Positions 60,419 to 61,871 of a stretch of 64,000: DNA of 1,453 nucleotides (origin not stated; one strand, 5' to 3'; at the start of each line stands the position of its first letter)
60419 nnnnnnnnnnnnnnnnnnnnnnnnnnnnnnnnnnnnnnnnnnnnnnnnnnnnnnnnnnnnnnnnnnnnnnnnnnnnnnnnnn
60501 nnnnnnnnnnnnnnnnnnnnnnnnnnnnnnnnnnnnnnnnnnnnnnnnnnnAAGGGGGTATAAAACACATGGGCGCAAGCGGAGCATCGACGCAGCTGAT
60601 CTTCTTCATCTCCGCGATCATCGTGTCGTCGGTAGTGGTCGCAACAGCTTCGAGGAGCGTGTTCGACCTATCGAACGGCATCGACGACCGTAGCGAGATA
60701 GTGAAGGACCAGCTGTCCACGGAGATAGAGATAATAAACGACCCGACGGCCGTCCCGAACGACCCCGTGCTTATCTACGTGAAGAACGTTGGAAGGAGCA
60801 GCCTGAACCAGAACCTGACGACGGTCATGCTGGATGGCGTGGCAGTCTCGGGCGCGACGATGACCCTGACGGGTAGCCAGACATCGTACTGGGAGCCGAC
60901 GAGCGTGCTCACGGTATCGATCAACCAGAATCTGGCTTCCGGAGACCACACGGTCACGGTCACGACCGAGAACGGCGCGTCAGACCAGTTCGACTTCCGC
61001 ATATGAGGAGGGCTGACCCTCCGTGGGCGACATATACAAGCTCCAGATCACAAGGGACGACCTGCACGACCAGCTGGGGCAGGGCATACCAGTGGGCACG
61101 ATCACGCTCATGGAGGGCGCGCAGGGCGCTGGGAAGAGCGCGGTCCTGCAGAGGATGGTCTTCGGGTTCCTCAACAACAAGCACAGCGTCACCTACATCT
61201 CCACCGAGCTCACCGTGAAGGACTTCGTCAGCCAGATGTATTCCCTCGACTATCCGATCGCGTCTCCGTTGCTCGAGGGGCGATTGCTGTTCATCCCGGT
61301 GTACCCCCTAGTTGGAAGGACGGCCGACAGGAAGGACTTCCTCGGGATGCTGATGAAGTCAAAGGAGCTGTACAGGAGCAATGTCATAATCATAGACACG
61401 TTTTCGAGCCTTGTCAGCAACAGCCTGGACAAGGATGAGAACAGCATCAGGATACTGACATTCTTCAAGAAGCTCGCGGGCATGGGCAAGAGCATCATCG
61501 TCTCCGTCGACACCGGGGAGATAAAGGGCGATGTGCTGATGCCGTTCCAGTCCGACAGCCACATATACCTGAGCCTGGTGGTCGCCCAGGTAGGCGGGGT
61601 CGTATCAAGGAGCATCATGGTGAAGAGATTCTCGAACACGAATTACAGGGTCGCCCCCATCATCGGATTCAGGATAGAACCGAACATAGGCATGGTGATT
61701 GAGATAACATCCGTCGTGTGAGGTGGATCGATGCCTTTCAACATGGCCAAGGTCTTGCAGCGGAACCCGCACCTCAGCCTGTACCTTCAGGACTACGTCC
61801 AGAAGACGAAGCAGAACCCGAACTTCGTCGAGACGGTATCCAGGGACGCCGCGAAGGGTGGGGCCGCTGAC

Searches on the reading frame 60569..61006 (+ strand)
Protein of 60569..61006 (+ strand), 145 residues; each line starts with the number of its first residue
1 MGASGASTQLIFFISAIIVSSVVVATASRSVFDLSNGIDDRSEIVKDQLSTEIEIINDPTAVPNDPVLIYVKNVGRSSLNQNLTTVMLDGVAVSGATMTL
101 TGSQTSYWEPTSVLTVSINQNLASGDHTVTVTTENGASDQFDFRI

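Call 3: search_protein_families(library=pfam, proteins=[window:60569-61006:+], max_evalue=0.01)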
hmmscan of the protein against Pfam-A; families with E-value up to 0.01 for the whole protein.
window:60569-61006:+ (145 aa): 1 family
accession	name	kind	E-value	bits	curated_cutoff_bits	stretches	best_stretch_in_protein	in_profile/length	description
PF01917.21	Arch_flagellin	-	1.6e-17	64.7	29.5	1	2-143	1-162/162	Archaebacterial flagellin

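Call 4: search_protein_families(library=ncbifam, proteins=[window:60569-61006:+], max_evalue=0.01)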
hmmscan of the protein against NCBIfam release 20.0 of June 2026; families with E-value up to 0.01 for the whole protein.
window:60569-61006:+ (145 aa): 2 families
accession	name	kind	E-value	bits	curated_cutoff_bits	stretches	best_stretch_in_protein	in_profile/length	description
NF052591.1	ArlG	equivalog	1.4e-29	103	110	1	3-143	2-148/148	archaellum stator protein ArlG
NF052590.1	ArlF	equivalog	2.2e-17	63.5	110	1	1-136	1-136/137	archaellum stator protein ArlF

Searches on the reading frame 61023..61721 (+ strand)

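Call 3: search_protein_families(library=pfam, proteins=[window:61023-61721:+], max_evalue=0.01)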
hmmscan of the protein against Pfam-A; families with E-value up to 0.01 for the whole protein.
window:61023-61721:+ (232 aa): 2 families
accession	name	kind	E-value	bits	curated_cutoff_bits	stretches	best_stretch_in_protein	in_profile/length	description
PF06745.19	ATPase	-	2.7e-11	43.7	26.6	1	14-221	8-222/231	KaiC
PF13481.12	AAA_25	-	0.0013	18.9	27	1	22-142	30-167/195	AAA domain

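Call 4: search_protein_families(library=ncbifam, proteins=[window:61023-61721:+], max_evalue=0.01)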
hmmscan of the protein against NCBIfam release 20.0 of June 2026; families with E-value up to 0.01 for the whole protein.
window:61023-61721:+ (232 aa): 10 families
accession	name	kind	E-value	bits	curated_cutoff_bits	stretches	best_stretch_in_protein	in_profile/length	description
NF052589.1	ArlH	equivalog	2.8e-72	243.1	215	1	6-232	1-229/229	archaellum protein ArlH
NF006320.0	PRK08533.1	equivalog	6.6e-65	218.9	215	1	4-232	3-230/230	flagellar accessory protein FlaH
NF004723.0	PRK06067.1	subfamily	3.4e-34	118.4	194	1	10-226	19-235/243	flagellar accessory protein FlaH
NF006799.0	PRK09302.1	equivalog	3.5e-08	32.4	408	1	13-150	261-397/515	circadian clock protein KaiC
TIGR03881.1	KaiC_arch_4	hypoth_equivalog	3.7e-07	30.1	247.8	1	12-95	8-89/231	KaiC domain-containing protein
TIGR00416.1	sms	equivalog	5.1e-06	25.5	403.05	1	6-68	75-137/454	DNA repair protein RadA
TIGR03877.1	thermo_KaiC_1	hypoth_equivalog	0.00011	21.8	307.25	1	14-207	11-215/238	KaiC domain-containing protein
TIGR03880.1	KaiC_arch_3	hypoth_equivalog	0.00014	21.4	249.45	1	14-166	5-155/224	KaiC domain-containing protein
TIGR02655.1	circ_KaiC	equivalog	0.0051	15.5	546.25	1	12-92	8-89/484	circadian clock protein KaiC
TIGR02237.1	recomb_radB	equivalog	0.0068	16.3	172.4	0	18-141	5-120/210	DNA repair and recombination protein RadB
